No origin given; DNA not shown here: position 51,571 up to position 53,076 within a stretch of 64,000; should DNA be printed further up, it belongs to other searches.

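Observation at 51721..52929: MEMO-family enzyme fused to an N-terminal PqqD-like peptide-binding (RRE-like) domain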

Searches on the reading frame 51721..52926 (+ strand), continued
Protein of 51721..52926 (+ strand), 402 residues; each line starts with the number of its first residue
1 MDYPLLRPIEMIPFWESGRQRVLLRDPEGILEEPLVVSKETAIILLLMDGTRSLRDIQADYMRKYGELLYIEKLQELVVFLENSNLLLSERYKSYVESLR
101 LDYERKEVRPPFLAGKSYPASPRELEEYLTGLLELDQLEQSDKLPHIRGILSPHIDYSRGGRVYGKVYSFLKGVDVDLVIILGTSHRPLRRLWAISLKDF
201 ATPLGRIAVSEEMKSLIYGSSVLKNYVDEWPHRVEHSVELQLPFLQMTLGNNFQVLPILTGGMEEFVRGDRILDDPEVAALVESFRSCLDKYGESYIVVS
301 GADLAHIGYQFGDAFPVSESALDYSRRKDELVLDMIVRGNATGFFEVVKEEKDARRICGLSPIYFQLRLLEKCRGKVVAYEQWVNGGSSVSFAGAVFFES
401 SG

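Call 19: find_encoding_contigs(protein=P0014, flank=8000, max_places=2)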
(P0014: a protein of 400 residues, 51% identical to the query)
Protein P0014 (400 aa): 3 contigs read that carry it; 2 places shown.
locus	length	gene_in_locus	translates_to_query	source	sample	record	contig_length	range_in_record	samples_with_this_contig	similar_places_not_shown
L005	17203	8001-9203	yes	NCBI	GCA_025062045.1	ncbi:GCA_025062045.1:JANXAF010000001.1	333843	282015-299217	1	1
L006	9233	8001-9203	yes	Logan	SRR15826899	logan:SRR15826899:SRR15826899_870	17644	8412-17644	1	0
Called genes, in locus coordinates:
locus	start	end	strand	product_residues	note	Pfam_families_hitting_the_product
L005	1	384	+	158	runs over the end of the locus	PF04290:DctQ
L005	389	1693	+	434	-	PF03600:CitMHS (faint), PF06808:DctM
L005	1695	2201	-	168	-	PF01613:Flavin_Reduct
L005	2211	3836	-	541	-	PF01368:DHH, PF02272:DHHA1, PF17768:RecJ_OB (faint)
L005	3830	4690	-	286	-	PF01180:DHO_dh, PF01207:Dus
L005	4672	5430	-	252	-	PF10418:DHODB_Fe-S_bind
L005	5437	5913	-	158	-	PF13420:Acetyltransf_4, PF13673:Acetyltransf_10, PF13527:Acetyltransf_9 (weak), PF00583:Acetyltransf_1, PF13508:Acetyltransf_7, PF08445:FR47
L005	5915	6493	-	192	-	PF12804:NTP_transf_3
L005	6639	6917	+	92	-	-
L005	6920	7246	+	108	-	PF21476:PF0610-like_N, PF23470:Zn_ribbon_PF0610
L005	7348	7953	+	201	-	PF00440:TetR_N, PF17932:TetR_C_24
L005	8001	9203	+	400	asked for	PF01875:Memo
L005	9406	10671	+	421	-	PF04055:Radical_SAM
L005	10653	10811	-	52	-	-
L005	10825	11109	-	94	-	PF09723:Zn_ribbon_8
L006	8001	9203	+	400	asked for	PF01875:Memo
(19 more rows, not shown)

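Call 20: predict_structure(alignment_id=A1)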
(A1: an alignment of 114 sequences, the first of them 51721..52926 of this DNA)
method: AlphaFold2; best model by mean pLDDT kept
length: 402 residues; sequences in the alignment: 114
mean_pLDDT: 92.1   pTM: 0.89
mean pLDDT of the five models: 92.1, 91.9, 92.0, 91.8, 90.9
residues with pLDDT >= 90: 314; 70-90: 81; 50-70: 6; < 50: 1
segments of 3 or more residues with pLDDT < 50: none
pLDDT, mean of each block of 10 residues (from residue 1): 90 85 84 86 93 95 89 93 92 93 94 91 96 80 85 94 95 94 91 96 96 97 97 93 96 95 90 90 97 96 91 86 96 96 96 91 97 94 91 93 52
secondary structure, 60 per line:
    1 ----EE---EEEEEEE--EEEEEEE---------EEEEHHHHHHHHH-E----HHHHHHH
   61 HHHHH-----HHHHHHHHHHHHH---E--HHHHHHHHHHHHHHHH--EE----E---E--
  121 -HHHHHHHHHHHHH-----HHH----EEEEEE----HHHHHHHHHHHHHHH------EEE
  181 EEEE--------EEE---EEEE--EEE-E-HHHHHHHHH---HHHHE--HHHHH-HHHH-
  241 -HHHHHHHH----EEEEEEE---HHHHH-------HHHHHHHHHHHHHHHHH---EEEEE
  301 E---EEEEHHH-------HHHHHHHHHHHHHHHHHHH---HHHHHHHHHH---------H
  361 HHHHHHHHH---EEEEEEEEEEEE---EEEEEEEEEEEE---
elements in order: E10-16 E19-25 E35-38 H39-47 H54-65 H71-83 H90-105 H122-134 E147-152 H157-171 E178-184 E193-195 E199-202 E205-207 H211-219 H223-226 H230-234 H236-239 H242-249 E254-260 H264-268 H276-292 E296-301 E305-308 H319-337 H341-350 H360-369 E373-384 E388-399

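Call 29: find_related_loci(query=A1, collection=genome_contigs, flank=10000)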
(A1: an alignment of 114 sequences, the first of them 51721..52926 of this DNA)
Query A1 (402 aa) in genome_contigs; peptide patterns used: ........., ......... (x = any residue, [..] = any of these).
170 stretches matched a pattern; 118 encode a relative of the query (tblastn E <= 1e-3); the best 80 are kept; 80 distinct loci.
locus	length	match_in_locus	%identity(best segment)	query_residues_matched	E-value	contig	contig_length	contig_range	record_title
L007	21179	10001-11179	56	4-398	1e-146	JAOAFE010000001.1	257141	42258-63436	MAG: Syntrophales bacterium isolate SKW28 NODE_1_length_257141_cov_8.695714, whole genome shotgun sequence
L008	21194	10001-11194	54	2-401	1e-144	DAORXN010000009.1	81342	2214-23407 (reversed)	MAG TPA_asm: Syntrophales bacterium isolate AMR_MDS_1986 NODE_251_length_81342_cov_154.601941, whole genome shotgun sequ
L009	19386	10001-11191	53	1-398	5e-141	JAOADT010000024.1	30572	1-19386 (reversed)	MAG: Deltaproteobacteria bacterium isolate SKW240 NODE_24_length_30572_cov_4.858960, whole genome shotgun sequence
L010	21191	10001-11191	52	1-398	3e-140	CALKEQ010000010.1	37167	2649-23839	MAG: uncultured bacterium isolate S1_Bin_METABAT__4_1 genome assembly, contig: c_000002480148, whole genome shotgun sequ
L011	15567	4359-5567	51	1-398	9e-137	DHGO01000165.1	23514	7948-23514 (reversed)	MAG TPA_asm: Deltaproteobacteria bacterium UBA4796 UBA4796_contig_5232, whole genome shotgun sequence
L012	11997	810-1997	51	4-400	9e-131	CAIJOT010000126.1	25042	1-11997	MAG: uncultured delta proteobacterium isolate AlinenSediments_bin-2384 genome assembly, contig: bin-2384:126/342, whole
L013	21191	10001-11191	49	1-399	3e-130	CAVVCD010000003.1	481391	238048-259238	MAG: uncultured delta proteobacterium isolate MFD02809.bin.1.75 genome assembly, contig: contig_114494, whole genome sho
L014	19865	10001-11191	49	1-399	3e-130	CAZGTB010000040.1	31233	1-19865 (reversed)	MAG TPA_asm: uncultured Syntrophorhabdus sp. isolate SRP302447_co2_18 genome assembly, contig: NODE_3967_length_31233_co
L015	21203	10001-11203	49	1-402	2e-130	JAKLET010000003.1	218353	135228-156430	MAG: Deltaproteobacteria bacterium isolate RA.bin14 RA.bin14_3, whole genome shotgun sequence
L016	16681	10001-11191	50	1-398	8e-130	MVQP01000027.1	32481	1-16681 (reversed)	MAG: Syntrophorhabdus sp. PtaB.Bin047 A4E60_contig000027, whole genome shotgun sequence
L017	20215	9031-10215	49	1-397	3e-129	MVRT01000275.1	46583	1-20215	MAG: Syntrophorhabdus sp. PtaU1.Bin153 A4E65_contig000275, whole genome shotgun sequence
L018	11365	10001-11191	48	1-398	4e-129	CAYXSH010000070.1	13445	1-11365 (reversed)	MAG TPA_asm: uncultured Syntrophorhabdus sp. isolate binchicken_co44_232 genome assembly, contig: NODE_5694_length_13445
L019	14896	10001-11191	50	1-398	7e-129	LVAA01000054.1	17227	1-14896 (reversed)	MAG: Syntrophobacterales bacterium Delta_02 Delta_02_contig_12757, whole genome shotgun sequence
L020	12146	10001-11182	48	4-399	6e-129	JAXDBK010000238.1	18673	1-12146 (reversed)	MAG: Syntrophorhabdus sp. isolate POMEDNA-B16 Raw2_k127_950693, whole genome shotgun sequence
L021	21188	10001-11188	49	1-397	5e-129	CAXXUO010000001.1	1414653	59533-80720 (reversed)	MAG: Syntrophorhabdaceae bacterium isolate 6831fd23-1f57-49eb-9a26-2df77529d792 genome assembly, contig: contig_1, whole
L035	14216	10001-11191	47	1-398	1e-125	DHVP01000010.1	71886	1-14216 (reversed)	MAG TPA_asm: Deltaproteobacteria bacterium UBA5205 UBA5205_contig_7318, whole genome shotgun sequence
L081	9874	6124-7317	37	1-401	2e-77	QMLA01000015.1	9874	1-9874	MAG: Deltaproteobacteria bacterium isolate B73_G16 B73_Guay16_scaffold_05305, whole genome shotgun sequence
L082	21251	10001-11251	34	4-399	1e-71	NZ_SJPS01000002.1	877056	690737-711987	Bythopirellula polymerisocia strain Pla144 Pla144_contig00002, whole genome shotgun sequence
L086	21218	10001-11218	33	1-398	8e-68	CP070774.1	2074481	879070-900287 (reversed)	MAG: Syntrophobacterales bacterium isolate bin204 chromosome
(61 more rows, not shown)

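Call 44: search_protein_families(library=pfam, alignment_id=A4, max_evalue=0.1)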
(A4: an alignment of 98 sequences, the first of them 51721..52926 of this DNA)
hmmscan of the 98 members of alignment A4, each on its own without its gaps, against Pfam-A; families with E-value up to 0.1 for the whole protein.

A. member 1, window:51721-52926:+ (402 aa): 1 family
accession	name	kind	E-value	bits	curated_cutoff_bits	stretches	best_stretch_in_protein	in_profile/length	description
PF01875.22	Memo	-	4.2e-42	144.6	27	1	111-395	2-268/269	Memo-like protein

B. families by the number of members that match (of 98 scanned): 23 families
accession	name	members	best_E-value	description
PF01875.22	Memo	98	9.2e-48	Memo-like protein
PF05402.18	PqqD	9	0.00053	Coenzyme PQQ synthesis protein D (PqqD)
PF02900.23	LigB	4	0.0035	Catalytic LigB subunit of aromatic ring-opening dioxygenase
PF16221.11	HTH_47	2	0.051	winged helix-turn-helix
PF17657.6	DNA_pol3_finger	1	0.0054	Bacterial DNA polymerase III alpha subunit finger domain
PF09485.15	CRISPR_Cse2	1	0.019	CRISPR-associated protein Cse2 (CRISPR_cse2)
PF21475.2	PaaA-like_N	1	0.019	PaaA-like, N-terminal domain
PF12919.13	TcdA_TcdB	1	0.027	TcdA/TcdB catalytic glycosyltransferase domain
PF14407.11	Frankia_peptide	1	0.031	Ribosomally synthesized peptide prototyped by Frankia Franean1_4349.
PF18246.6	OST_IS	1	0.038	Oligosaccharyltransferase Insert domain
PF19754.4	DUF6241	1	0.041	Family of unknown function (DUF6241)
PF01920.25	Prefoldin_2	1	0.044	Prefoldin subunit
PF03642.18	MAP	1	0.046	MAP domain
PF13519.12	VWA_2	1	0.047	von Willebrand factor type A domain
PF14582.11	Metallophos_3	1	0.054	Metallophosphoesterase, calcineurin superfamily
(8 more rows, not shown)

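Call 45: search_protein_families(library=ncbifam, alignment_id=A4, max_evalue=0.1)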
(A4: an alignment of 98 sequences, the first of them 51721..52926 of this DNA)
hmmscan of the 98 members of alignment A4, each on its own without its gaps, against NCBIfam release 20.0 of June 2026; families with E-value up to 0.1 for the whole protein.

A. member 1, window:51721-52926:+ (402 aa): 4 families
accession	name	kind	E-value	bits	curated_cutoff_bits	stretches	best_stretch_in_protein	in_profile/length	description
NF001987.0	PRK00782.1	equivalog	2.5e-36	125.3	295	1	108-377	2-238/267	MEMO1 family protein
TIGR04336.1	AmmeMemoSam_B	hypoth_equivalog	5.9e-34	117.6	26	1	109-376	1-242/270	AmmeMemoRadiSam system protein B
TIGR03859.1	PQQ_PqqD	equivalog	0.035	14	46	1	15-69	11-61/81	pyrroloquinoline quinone biosynthesis peptide chaperone PqqD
NF002535.0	PRK02079.1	equivalog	0.078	12.8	101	0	15-72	20-73/92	pyrroloquinoline quinone biosynthesis peptide chaperone PqqD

B. families by the number of members that match (of 98 scanned): 23 families
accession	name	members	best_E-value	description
NF001987.0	PRK00782.1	98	9.3e-41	MEMO1 family protein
TIGR04336.1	AmmeMemoSam_B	98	4.7e-39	AmmeMemoRadiSam system protein B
TIGR03859.1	PQQ_PqqD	24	9.6e-05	pyrroloquinoline quinone biosynthesis peptide chaperone PqqD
NF002535.0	PRK02079.1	10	0.017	pyrroloquinoline quinone biosynthesis peptide chaperone PqqD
NF050149.1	RiPP_bind_ApyI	8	0.003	RiPP maturation protein ApyI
TIGR04248.1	SCM_PqqD_rel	6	0.0015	SynChlorMet cassette protein ScmD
NF009910.0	PRK13370.1-4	3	0.06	3-carboxyethylcatechol 2,3-dioxygenase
NF006400.0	PRK08651.1-3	1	0.00027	succinyl-diaminopimelate desuccinylase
NF009908.0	PRK13370.1-2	1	0.0062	3-carboxyethylcatechol 2,3-dioxygenase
NF005298.0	PRK06826.1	1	0.013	DNA polymerase III subunit alpha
NF041824.1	daptide_HExxH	1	0.013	daptide biosynthesis intramembrane metalloprotease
NF011695.0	PRK15115.1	1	0.023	two-component system response regulator GlrR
TIGR01425.1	SRP54_euk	1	0.023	signal recognition particle protein SRP54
NF045893.1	ICE_Mbov_0398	1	0.034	Mbov_0398 family ICE element protein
NF040948.1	alpha_gluc_MalA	1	0.04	alpha-glucosidase MalA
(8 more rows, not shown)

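Call 47: find_encoding_contigs(protein=P0001, flank=10000, max_places=2)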
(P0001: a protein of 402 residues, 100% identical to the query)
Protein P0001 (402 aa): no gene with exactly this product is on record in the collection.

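Call 67: fold_search(model_id=the predicted structure, library=pdb)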
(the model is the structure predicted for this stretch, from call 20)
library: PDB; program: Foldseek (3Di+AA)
matches with E <= 10: 465; with E <= 0.001: 35
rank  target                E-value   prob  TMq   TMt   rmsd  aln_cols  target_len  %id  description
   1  7kq8_A                4.5e-19  1.00  0.59  0.80   3.3       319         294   22  Structure of iron bound MEMO1 (released 2021-11-17)
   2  7m8h_A                1.4e-18  1.00  0.59  0.79   3.3       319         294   21  Structure of Memo1 C244S metal binding site mutant at 1.75A (released 2022-04-06)
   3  3bcz_A                1.4e-18  1.00  0.59  0.79   3.3       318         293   21  Crystal structure of Memo (released 2007-11-27)
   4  7l5c_D                2.1e-18  1.00  0.59  0.80   3.3       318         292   22  Structure of copper bound MEMO1 (released 2022-01-19)
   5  3bcz_C                3.6e-18  1.00  0.59  0.79   3.3       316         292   22  Crystal structure of Memo (released 2007-11-27)
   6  3vsh_B                1.9e-09  1.00  0.45  0.58   6.1       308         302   12  Crystal structure of native 1,6-APD (with Iron), 2-Animophenol-1,6-Dioxygenase (released 2013-01-16)
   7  8ihg_B                3.3e-09  1.00  0.43  0.61   6.0       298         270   15  Crystal structure of aminophenol dioxygenase from Pseudomonas species AP-3 (released 2024-02-28)
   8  3vsg_A                3.5e-09  1.00  0.43  0.61   5.9       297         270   13  Crystal structure of iron free 1,6-APD, 2-Animophenol-1,6-Dioxygenase (released 2013-01-16)
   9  3vsj_B                5.7e-09  1.00  0.44  0.56   6.6       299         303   11  Crystal structure of 1,6-APD (2-ANIMOPHENOL-1,6-DIOXYGENASE) complexed with intermediate products (released 2013-01-16)
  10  8iq8_A                5.7e-09  1.00  0.44  0.59   6.0       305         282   13  Crystal structure of 3,4-dihydroxyphenylacetate 2,3-dioxygenase (DHPAO) from Acinetobacter baumannii (released 2023-11-22)
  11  3vsi_D                1.0e-08  1.00  0.44  0.56   6.1       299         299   12  Crystal structure of native 1,6-APD (2-Animophenol-1,6-dioxygenase) complex with 4-Nitrocatechol (released 2013-01-16)
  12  3vsg_B                1.2e-08  1.00  0.44  0.55   6.4       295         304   12  Crystal structure of iron free 1,6-APD, 2-Animophenol-1,6-Dioxygenase (released 2013-01-16)
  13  7txy_B                1.9e-08  1.00  0.43  0.57   7.0       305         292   14  Crystal structure of the 2-Aminophenol 1,6-dioxygenase from the ARO bacterial microcompartment of Micromonospora rosar (released 2023-02-15)
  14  7txy_D                2.0e-08  1.00  0.44  0.58   6.8       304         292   14  Crystal structure of the 2-Aminophenol 1,6-dioxygenase from the ARO bacterial microcompartment of Micromonospora rosar (released 2023-02-15)
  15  7txy_F                2.0e-08  1.00  0.44  0.58   6.9       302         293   14  Crystal structure of the 2-Aminophenol 1,6-dioxygenase from the ARO bacterial microcompartment of Micromonospora rosar (released 2023-02-15)
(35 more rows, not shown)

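Call 69: search_protein_families(library=pfam, proteins=[L081:7317-9113:+, L081:9116-9772:+, L035:11172-11675:+, L082:9545-9964:+, L086:11287-11685:+, L007:11207-11611:+, L009:12446-13684:+, L086:11700-12518:+], max_evalue=0.001)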
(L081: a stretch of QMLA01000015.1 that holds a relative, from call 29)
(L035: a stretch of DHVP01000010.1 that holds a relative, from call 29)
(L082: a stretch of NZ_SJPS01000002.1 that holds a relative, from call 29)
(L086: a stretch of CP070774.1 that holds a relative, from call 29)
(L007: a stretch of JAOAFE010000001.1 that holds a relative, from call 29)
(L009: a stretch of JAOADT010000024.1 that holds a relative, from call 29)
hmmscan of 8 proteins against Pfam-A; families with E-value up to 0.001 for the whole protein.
L081:7317-9113:+ (599 aa): 1 family
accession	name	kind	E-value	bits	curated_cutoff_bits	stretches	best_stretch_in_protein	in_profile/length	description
PF19676.4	DUF6178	-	3.4e-146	488.4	25.5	1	29-596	2-560/561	Family of unknown function (DUF6178)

L081:9116-9772:+ (219 aa): 2 families
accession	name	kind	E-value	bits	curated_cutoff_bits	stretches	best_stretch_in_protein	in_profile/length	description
PF18481.7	DUF5616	-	2.4e-38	132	27.6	1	66-203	2-139/140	Domain of unknown function (DUF5616)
PF04256.18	DUF434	-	1.6e-21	76.1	27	1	7-61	2-56/56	Protein of unknown function (DUF434)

L035:11172-11675:+ (168 aa): 1 family
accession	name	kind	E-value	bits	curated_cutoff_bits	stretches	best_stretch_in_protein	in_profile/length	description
PF13581.12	HATPase_c_2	-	1.6e-08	35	27.4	1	35-155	2-123/127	Histidine kinase-like ATPase domain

L082:9545-9964:+ (140 aa): 1 family
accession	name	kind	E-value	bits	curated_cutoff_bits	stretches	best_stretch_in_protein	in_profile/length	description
PF01894.22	UPF0047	-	9.7e-37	126.1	27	1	21-137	2-117/117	Uncharacterised protein family UPF0047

L086:11287-11685:+ (133 aa): 1 family
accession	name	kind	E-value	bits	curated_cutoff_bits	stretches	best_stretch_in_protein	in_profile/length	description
PF01894.22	UPF0047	-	1.4e-44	151.4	27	1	17-129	1-117/117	Uncharacterised protein family UPF0047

L007:11207-11611:+ (135 aa): 2 families
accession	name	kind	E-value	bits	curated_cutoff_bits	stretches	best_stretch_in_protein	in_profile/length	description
PF14489.11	QueF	-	2.8e-31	108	27.3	1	58-134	1-77/81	QueF-like protein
PF14819.11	QueF_N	-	5.3e-05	24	25.6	1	55-99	48-93/111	Nitrile reductase, 7-cyano-7-deazaguanine-reductase N-term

L009:12446-13684:+ (413 aa): 1 family
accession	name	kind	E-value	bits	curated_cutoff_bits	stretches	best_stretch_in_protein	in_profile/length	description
PF04055.27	Radical_SAM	-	1.6e-21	77.6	29.5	1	41-207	1-164/166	Radical SAM superfamily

L086:11700-12518:+ (273 aa): 1 family
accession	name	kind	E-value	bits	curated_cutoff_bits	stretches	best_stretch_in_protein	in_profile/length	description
PF00149.33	Metallophos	-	2.2e-17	64.6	21.5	1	45-226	3-189/191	Calcineurin-like phosphoesterase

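Call 72: find_related_loci(query=A4, collection=metagenome_contigs, flank=6000)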
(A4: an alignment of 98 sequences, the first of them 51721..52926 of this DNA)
Query A4 (402 aa) in metagenome_contigs; peptide patterns used: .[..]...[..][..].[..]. (x = any residue, [..] = any of these).
600 stretches matched a pattern (row limit reached: there are more); 594 encode a relative of the query (tblastn E <= 1e-3); the best 80 are kept; 80 distinct loci.
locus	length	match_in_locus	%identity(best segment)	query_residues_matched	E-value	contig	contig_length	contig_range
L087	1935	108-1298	50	1-398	8e-140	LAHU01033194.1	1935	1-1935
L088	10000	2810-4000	50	1-399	6e-130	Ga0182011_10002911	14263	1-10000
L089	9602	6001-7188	48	1-397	5e-128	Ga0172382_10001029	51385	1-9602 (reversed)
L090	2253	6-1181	48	6-399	1e-134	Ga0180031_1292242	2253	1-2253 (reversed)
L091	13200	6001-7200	48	2-402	5e-124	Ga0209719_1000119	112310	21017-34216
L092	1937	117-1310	45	1-399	5e-124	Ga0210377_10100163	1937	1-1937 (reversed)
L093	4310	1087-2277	47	4-400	2e-115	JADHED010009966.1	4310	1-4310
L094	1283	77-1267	46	1-398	4e-120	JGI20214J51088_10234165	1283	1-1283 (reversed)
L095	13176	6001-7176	43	6-397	1e-104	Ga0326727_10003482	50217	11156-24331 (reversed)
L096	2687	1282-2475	41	1-399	7e-108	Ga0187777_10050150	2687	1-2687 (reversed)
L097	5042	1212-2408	40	1-398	7e-100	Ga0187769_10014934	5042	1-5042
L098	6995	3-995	46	71-402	1e-98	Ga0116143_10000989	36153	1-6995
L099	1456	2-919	47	92-399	1e-105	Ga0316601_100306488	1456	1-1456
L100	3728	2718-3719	47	1-336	1e-97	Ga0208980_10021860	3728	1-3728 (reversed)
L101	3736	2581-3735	41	4-390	3e-95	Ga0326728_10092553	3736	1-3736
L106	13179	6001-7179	36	1-393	1e-82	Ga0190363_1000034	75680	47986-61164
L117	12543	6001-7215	35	4-398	9e-77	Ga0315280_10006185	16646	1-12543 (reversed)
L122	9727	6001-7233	36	4-398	5e-76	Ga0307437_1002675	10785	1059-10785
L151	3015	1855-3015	35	1-380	2e-71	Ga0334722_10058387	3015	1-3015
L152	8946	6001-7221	34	1-398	8e-71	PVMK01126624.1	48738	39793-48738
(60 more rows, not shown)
